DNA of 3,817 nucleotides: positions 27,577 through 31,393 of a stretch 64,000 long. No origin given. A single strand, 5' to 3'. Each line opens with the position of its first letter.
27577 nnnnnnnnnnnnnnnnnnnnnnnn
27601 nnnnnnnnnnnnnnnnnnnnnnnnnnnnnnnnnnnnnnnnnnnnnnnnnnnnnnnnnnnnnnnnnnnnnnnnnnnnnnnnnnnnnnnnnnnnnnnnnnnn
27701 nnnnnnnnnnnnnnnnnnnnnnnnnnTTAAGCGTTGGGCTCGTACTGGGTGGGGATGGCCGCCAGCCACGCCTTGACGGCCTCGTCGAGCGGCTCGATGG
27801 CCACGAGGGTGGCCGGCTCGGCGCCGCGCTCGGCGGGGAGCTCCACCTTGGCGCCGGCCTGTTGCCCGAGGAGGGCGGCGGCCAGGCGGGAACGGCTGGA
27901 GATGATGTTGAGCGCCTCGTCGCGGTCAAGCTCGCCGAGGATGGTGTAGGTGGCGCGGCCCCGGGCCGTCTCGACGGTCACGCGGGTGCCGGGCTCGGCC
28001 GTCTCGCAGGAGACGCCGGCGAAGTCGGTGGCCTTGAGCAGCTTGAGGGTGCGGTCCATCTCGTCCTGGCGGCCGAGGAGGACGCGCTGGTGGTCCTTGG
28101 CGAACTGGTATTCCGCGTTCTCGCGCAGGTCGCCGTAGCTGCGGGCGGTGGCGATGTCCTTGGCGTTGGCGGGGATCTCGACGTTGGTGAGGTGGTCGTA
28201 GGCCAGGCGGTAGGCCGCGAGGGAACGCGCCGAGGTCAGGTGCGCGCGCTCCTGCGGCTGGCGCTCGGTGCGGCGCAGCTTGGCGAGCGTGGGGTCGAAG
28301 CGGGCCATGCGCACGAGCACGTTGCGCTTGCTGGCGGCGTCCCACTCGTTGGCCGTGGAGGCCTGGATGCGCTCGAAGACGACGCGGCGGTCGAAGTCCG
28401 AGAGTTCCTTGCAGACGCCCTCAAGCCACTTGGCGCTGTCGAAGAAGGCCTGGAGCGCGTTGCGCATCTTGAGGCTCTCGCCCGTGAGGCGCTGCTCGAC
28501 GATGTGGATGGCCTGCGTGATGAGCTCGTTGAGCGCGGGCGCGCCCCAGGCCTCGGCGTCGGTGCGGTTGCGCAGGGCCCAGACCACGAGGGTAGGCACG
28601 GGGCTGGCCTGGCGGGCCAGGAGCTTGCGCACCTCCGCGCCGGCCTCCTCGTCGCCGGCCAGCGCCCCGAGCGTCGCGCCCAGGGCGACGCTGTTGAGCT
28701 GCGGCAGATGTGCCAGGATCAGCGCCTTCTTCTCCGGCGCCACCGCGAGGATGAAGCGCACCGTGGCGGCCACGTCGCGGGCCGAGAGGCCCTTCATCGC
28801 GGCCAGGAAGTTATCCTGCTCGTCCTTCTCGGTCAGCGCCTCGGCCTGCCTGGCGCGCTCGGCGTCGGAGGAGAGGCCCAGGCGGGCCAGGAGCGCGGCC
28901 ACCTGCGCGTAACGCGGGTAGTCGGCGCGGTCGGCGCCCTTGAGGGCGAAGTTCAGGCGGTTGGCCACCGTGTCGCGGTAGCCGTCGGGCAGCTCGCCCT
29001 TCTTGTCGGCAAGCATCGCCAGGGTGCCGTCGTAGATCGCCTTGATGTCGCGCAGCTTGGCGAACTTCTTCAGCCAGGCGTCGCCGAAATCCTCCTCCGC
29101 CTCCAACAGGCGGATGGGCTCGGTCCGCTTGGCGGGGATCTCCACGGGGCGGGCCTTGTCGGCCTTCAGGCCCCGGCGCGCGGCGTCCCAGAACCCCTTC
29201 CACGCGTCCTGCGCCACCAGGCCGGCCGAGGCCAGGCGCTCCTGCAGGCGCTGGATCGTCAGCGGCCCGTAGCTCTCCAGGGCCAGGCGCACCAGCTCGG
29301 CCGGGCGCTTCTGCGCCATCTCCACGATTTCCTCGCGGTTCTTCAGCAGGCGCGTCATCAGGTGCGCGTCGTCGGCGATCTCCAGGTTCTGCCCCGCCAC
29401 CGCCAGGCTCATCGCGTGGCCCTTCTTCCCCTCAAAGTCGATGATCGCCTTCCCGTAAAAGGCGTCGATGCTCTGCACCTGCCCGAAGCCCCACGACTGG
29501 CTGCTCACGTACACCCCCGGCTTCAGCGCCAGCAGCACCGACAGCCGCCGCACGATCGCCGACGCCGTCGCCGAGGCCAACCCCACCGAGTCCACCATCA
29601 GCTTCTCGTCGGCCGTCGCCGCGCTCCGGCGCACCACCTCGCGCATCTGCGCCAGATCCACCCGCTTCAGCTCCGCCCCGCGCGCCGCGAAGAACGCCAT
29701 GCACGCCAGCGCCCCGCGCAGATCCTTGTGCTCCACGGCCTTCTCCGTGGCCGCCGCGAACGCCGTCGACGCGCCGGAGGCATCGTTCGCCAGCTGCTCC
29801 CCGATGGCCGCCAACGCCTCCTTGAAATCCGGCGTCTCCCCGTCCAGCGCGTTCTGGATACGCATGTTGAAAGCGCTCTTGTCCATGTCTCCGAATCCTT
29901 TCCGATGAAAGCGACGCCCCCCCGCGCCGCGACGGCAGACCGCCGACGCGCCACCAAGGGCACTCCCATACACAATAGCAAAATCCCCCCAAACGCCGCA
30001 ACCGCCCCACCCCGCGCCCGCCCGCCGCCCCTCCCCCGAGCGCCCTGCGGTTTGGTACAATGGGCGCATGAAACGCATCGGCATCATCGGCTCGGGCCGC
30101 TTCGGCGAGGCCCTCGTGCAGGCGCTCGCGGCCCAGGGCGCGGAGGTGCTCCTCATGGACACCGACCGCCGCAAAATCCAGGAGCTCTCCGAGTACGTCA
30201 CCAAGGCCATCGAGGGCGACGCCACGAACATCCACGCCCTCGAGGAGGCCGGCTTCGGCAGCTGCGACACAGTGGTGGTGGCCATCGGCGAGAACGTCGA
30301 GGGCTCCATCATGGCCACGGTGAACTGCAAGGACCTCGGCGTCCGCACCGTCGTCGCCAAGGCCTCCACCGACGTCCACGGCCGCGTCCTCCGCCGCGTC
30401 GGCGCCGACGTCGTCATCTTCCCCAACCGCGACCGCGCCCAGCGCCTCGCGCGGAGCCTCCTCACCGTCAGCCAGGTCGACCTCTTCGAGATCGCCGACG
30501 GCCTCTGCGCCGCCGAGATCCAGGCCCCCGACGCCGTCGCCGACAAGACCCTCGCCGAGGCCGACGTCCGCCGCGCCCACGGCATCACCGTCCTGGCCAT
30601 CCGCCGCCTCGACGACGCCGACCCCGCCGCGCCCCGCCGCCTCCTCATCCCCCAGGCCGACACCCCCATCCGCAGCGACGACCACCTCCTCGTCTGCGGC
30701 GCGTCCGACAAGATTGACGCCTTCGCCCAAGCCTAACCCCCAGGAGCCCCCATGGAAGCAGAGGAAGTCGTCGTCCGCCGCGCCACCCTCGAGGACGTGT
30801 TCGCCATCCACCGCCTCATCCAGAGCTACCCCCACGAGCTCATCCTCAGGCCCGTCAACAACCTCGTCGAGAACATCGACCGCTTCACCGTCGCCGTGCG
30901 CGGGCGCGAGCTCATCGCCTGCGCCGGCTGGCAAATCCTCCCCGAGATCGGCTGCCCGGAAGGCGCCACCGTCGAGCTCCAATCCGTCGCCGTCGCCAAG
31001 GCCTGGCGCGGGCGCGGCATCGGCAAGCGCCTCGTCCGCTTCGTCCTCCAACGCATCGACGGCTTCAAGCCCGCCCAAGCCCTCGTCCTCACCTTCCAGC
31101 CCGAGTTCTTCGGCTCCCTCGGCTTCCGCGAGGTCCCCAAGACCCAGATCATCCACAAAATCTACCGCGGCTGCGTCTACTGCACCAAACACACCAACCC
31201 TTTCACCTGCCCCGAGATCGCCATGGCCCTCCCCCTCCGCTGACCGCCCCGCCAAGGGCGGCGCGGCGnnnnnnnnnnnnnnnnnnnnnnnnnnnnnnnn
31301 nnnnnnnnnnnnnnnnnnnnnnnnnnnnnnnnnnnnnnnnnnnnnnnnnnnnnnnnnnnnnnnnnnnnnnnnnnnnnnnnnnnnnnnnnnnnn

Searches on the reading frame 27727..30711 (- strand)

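Call 66: search_protein_families(library=pfam, proteins=[window:27727-30711:-], max_evalue=0.00001)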
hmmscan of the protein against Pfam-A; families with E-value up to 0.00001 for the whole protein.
window:27727-30711:- (994 aa): 2 families
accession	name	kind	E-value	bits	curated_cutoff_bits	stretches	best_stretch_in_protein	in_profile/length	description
PF03449.20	GreA_GreB_N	-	2.2e-14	53.8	24.5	1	828-890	5-67/71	Transcription elongation factor, N-terminal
PF01272.25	GreA_GreB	-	3.3e-09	37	26.9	1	904-973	5-76/77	Transcription elongation factor, GreA/GreB, C-term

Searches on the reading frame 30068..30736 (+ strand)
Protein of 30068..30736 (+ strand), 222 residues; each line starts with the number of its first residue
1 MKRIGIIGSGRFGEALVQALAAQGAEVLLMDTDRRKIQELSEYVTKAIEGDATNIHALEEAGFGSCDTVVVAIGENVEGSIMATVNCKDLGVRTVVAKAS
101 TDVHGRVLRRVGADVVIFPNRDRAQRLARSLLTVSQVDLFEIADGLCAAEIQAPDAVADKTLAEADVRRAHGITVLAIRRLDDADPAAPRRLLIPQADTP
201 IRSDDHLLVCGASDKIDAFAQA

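Call 66: search_protein_families(library=pfam, proteins=[window:30068-30736:+], max_evalue=0.00001)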
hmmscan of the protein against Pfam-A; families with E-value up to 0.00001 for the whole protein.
window:30068-30736:+ (222 aa): 3 families
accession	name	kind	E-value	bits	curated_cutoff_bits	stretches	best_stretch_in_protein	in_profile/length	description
PF02254.24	TrkA_N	-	2.5e-28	99.2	23.8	1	5-119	2-116/116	TrkA-N domain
PF02080.26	TrkA_C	-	4.1e-11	43.1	27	1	150-220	5-67/71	TrkA-C domain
PF03807.23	F420_oxidored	-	3.3e-07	31.2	21.6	1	3-74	1-68/94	NADP oxidoreductase coenzyme F420-dependent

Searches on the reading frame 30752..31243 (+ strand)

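Call 66: search_protein_families(library=pfam, proteins=[window:30752-31243:+], max_evalue=0.00001)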
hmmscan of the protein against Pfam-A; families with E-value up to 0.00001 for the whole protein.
window:30752-31243:+ (163 aa): 2 families
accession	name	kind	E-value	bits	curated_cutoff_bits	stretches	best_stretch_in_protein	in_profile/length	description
PF13508.13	Acetyltransf_7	-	1e-09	39.1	27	1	43-127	3-84/84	Acetyltransferase (GNAT) domain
PF00583.31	Acetyltransf_1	-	1.4e-09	38.7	20.7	1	40-104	30-90/116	Acetyltransferase (GNAT) family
